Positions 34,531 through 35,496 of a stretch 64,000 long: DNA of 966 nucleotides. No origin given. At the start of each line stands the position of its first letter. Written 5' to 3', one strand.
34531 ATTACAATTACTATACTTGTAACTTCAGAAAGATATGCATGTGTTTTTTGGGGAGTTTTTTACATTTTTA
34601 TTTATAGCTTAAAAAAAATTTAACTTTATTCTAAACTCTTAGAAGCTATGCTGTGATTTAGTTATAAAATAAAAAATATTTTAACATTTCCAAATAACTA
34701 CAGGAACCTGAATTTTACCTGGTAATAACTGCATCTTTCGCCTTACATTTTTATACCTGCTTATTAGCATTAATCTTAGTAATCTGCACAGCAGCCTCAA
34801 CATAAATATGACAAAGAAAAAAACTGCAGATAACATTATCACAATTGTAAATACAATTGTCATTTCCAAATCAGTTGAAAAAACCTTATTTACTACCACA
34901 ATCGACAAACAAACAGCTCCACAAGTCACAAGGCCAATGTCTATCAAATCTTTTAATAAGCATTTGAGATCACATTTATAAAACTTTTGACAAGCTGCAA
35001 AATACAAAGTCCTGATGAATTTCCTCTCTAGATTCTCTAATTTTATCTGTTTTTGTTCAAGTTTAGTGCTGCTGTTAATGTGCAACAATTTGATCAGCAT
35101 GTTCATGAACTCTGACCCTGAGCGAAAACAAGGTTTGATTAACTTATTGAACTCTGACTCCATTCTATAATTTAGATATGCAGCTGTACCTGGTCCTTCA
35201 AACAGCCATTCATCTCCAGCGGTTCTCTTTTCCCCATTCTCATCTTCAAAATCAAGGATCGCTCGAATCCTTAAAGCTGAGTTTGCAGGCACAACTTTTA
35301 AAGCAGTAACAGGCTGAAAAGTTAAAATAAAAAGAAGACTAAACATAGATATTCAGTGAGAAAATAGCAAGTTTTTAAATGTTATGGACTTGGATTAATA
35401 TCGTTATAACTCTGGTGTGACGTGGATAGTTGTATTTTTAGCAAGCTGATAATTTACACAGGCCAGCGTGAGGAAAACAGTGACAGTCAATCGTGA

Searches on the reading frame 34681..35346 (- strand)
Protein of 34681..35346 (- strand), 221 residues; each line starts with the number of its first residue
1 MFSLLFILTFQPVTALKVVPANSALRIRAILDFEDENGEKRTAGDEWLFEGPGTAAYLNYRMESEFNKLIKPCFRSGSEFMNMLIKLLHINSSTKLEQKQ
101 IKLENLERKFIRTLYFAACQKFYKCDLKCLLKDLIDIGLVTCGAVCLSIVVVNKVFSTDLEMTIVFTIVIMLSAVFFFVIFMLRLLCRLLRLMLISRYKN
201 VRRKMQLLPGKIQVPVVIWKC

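Call 38: find_encoding_contigs(protein=window:34681-35346:-, flank=2000, max_places=4)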
Protein window:34681-35346:- (221 aa): no gene with exactly this product is on record in the collection.
